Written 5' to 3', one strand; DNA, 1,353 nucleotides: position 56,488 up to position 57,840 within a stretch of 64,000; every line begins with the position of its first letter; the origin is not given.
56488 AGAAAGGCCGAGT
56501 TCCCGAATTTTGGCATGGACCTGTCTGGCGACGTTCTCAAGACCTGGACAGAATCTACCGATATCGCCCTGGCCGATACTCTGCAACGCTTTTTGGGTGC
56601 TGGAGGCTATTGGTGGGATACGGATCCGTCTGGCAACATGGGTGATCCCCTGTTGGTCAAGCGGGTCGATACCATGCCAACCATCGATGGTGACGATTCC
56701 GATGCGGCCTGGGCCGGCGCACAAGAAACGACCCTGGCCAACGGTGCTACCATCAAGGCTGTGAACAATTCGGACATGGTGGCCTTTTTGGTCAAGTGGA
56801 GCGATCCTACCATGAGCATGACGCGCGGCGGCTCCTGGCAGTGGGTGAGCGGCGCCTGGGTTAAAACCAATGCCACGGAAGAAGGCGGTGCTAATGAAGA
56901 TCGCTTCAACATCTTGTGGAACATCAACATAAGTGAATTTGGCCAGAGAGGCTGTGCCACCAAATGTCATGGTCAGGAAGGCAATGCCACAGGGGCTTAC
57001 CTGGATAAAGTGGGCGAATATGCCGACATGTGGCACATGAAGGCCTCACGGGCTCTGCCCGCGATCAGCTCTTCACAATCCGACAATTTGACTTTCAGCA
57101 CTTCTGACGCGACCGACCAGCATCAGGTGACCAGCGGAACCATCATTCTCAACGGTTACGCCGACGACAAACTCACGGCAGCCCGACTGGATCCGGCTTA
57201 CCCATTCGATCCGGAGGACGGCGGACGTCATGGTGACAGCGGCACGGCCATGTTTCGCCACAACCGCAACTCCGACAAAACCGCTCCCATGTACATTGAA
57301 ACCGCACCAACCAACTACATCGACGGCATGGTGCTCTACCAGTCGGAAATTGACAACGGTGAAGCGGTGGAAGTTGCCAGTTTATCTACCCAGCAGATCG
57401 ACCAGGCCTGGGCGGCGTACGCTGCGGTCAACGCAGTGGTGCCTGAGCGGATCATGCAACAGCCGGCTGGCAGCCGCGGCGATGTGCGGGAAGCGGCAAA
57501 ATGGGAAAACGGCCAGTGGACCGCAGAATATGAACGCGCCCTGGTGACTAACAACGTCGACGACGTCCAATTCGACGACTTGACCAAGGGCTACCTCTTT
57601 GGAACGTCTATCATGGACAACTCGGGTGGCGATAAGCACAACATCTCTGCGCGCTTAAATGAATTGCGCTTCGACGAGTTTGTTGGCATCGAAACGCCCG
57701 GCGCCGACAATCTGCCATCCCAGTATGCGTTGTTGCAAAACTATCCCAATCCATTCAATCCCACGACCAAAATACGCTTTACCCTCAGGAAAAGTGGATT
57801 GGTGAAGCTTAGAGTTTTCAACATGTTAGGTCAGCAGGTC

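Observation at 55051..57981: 976-aa nonaheme cytochrome c carrying a type IX secretion C-terminal domain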

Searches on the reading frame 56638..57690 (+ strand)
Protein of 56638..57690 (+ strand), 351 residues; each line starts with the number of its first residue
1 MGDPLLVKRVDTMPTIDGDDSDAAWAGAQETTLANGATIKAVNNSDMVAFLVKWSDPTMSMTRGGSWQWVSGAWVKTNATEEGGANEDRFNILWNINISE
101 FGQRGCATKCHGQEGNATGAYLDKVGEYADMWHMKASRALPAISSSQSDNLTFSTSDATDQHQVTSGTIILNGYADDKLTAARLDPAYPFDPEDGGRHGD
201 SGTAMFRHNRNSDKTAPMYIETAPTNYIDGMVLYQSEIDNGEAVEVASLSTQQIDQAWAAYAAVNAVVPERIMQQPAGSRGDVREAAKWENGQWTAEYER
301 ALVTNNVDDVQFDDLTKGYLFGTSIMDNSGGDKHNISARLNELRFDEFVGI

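Call 46: search_solved_structures(query=window:56641-57681:+, max_evalue=10, show_alignments=4)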
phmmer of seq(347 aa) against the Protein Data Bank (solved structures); distinct sequences matched with E-value up to 10: 1.
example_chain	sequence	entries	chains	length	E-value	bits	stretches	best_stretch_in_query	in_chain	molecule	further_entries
7b04_C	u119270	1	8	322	0.12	14.9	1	155-327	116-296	Nitrite oxidoreductase subunit C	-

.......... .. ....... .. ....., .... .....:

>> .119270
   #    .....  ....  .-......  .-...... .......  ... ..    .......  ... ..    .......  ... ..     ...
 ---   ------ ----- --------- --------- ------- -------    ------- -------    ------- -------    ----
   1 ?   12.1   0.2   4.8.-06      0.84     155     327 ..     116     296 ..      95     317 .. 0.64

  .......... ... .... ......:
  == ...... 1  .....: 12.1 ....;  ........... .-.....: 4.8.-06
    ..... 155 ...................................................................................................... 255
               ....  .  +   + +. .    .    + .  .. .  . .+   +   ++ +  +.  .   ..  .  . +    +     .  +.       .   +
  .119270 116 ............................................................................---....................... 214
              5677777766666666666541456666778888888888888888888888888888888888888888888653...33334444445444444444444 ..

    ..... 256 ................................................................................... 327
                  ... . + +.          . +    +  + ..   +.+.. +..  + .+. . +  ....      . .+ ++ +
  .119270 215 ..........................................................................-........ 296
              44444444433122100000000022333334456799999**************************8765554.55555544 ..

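Call 73: search_protein_representatives(protein=window:56638-57690:+)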
Query: 351 residues. Proteins with E-value up to 0.001 (for the whole library): 682; up to 1e-10: 278; up to 1e-30: 63. The best 150 are listed.
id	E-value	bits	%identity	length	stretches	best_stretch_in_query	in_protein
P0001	1.6e-235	797.1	100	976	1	1-351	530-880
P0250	1.5e-131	455.2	61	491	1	8-350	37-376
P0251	1.9e-126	438.4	43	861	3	84-336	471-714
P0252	5.0e-115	400.9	45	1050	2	35-340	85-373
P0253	4.8e-95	335.2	51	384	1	15-345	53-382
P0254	9.3e-93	327.7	47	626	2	32-339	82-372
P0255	1.7e-87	310.4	52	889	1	7-338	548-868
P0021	2.6e-80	286.8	52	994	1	5-336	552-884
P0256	2.2e-72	260.7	48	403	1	4-345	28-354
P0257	1.3e-70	254.8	47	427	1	10-332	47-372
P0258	1.8e-69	251.1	51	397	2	107-335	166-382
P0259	2.2e-69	250.8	44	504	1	5-331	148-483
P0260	6.4e-69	249.3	47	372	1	7-331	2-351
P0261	8.7e-69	248.9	43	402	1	5-325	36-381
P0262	3.2e-68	247.0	49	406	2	106-336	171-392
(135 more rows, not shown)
